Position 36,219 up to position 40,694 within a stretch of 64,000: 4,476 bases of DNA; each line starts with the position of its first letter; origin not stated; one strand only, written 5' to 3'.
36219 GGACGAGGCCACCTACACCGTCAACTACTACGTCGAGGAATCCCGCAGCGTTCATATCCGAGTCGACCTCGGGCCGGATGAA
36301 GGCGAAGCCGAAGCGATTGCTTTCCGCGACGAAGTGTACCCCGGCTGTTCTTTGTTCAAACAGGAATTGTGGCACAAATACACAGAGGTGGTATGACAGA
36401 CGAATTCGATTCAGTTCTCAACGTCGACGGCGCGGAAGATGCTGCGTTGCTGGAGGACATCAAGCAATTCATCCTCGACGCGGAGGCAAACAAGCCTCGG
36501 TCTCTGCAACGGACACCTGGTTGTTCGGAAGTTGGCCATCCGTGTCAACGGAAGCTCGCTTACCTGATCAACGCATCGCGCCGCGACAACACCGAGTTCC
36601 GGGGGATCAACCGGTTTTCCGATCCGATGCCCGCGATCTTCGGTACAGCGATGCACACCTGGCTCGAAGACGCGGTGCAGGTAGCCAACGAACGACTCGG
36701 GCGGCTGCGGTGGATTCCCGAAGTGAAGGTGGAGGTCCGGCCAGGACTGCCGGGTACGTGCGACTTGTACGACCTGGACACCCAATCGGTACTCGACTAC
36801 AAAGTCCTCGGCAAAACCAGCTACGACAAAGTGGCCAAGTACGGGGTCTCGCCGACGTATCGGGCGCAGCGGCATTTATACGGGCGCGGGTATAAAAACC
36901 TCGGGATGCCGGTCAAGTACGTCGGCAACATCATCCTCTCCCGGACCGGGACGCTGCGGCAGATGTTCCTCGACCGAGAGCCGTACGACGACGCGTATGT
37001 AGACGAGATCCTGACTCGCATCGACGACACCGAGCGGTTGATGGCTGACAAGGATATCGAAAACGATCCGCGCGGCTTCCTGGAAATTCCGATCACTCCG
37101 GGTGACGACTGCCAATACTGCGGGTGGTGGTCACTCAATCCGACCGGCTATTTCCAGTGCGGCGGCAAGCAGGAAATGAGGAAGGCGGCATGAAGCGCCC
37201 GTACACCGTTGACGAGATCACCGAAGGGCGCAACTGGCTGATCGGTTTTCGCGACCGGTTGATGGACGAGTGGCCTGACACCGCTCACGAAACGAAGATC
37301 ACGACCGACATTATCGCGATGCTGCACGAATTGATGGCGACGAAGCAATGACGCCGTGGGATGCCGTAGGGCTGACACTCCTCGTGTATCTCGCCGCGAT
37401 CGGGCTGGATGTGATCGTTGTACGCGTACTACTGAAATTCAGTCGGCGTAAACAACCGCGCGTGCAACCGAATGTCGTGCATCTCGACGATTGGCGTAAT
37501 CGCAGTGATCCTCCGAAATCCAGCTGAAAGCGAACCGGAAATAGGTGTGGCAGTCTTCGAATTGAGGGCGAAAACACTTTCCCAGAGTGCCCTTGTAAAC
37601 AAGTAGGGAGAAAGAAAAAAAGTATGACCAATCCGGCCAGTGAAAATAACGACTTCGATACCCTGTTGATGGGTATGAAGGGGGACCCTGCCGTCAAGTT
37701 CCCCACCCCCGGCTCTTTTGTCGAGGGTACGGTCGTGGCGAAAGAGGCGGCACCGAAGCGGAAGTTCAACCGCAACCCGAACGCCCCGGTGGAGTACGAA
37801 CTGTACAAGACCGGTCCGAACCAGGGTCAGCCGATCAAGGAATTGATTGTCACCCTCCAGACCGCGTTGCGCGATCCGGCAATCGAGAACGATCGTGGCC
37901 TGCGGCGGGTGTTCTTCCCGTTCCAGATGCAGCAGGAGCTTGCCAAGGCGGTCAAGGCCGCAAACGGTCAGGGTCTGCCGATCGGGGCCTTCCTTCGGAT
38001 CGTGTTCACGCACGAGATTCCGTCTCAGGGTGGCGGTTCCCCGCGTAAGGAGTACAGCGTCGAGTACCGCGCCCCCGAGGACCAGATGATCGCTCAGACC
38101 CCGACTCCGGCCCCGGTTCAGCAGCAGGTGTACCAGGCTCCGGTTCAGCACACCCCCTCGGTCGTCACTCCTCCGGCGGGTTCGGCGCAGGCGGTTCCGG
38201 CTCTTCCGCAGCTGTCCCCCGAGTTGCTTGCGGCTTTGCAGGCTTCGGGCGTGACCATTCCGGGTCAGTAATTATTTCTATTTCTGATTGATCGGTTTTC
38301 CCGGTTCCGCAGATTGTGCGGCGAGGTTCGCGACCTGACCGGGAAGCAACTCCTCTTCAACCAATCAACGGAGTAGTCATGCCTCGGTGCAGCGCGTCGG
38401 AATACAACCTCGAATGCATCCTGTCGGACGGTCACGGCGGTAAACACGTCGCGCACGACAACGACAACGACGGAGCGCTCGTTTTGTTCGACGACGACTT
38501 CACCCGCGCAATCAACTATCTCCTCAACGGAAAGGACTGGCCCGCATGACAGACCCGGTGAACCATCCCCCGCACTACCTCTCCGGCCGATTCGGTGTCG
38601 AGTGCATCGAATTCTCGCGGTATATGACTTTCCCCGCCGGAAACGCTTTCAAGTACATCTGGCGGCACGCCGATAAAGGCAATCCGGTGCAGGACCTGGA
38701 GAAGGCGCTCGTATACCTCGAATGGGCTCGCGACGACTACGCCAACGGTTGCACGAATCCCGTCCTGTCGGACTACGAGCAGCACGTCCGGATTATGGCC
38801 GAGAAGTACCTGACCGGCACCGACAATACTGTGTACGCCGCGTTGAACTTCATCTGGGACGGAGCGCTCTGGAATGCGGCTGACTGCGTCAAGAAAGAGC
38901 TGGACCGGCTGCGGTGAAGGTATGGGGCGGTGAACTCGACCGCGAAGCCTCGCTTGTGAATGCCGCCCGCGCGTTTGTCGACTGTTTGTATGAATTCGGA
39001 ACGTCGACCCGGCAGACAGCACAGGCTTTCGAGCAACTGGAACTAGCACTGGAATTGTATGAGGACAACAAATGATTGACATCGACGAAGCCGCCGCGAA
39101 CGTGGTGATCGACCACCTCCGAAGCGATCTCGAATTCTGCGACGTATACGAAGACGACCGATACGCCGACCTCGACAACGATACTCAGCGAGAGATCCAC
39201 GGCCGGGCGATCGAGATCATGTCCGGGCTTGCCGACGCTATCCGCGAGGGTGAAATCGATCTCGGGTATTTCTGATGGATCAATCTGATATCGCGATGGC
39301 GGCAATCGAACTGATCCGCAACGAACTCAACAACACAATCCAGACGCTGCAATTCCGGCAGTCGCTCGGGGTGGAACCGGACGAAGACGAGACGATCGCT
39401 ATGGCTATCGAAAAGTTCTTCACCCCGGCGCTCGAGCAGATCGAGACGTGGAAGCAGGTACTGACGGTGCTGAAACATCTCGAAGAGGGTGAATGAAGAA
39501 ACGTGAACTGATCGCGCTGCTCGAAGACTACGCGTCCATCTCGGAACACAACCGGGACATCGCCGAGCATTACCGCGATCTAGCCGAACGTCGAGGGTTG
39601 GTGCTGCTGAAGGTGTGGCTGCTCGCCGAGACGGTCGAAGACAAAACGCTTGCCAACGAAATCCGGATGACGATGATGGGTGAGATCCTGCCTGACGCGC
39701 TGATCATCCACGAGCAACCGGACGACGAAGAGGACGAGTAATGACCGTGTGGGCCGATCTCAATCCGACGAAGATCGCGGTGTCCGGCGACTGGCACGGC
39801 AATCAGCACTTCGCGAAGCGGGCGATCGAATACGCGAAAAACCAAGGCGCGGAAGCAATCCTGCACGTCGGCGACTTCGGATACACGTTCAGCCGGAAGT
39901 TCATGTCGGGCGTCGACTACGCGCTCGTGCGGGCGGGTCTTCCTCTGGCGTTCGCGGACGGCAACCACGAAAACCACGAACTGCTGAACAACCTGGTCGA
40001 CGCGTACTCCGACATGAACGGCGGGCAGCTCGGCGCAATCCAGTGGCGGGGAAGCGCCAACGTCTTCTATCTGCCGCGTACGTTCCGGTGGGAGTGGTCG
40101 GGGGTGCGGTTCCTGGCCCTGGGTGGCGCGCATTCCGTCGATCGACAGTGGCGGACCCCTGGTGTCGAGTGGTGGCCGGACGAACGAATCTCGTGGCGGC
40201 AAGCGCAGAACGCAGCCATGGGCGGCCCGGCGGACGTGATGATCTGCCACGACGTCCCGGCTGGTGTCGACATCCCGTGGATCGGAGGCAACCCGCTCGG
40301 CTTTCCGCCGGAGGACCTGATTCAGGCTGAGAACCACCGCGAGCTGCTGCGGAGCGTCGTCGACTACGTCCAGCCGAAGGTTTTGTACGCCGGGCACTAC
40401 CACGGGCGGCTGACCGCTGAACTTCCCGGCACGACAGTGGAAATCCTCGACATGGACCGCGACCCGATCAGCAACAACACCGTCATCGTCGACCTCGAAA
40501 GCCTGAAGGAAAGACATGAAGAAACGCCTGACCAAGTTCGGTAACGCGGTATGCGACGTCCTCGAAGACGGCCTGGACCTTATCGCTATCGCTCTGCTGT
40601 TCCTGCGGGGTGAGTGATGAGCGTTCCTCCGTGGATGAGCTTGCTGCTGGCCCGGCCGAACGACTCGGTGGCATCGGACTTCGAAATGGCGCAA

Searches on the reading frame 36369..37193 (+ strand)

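Call 90: search_protein_families(library=phrogs, proteins=[window:36369-37193:+], max_evalue=0.00001)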
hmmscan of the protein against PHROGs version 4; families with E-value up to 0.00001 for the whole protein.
window:36369-37193:+ (274 aa): 3 families
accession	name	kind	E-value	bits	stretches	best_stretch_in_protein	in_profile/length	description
phrog_1674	-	DNA, RNA and nucleotide metabolism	1.2e-69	235.6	1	13-268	16-275/276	exonuclease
phrog_29210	-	unknown function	1.1e-16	62.5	1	129-259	2-132/151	-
phrog_1990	-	DNA, RNA and nucleotide metabolism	1e-06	29.3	1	27-253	17-231/290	Cas4-domain exonuclease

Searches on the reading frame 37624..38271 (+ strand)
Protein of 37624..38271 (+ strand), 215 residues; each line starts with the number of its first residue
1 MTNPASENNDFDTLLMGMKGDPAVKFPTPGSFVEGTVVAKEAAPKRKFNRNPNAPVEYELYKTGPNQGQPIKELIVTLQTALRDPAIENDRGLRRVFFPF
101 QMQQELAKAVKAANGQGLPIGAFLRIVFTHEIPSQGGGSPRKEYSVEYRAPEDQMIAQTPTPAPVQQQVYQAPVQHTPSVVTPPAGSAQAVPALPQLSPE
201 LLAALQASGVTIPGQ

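Call 90: search_protein_families(library=phrogs, proteins=[window:37624-38271:+], max_evalue=0.00001)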
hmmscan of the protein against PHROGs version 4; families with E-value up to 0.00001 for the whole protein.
window:37624-38271:+ (215 aa): 1 family
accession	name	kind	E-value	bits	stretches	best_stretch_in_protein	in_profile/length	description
phrog_1911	-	unknown function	6.8e-30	105.5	1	8-205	5-196/199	-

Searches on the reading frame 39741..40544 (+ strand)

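Call 48: search_protein_families(library=pfam, proteins=[window:39741-40544:+], max_evalue=0.001)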
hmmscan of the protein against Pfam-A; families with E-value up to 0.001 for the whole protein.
window:39741-40544:+ (267 aa): 2 families
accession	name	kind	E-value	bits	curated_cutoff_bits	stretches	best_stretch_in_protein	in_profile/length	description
PF00149.33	Metallophos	-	5.9e-10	40.3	21.5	1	11-221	2-189/191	Calcineurin-like phosphoesterase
PF12850.12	Metallophos_2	-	1.4e-05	25.6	27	1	11-77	2-59/154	Calcineurin-like phosphoesterase superfamily domain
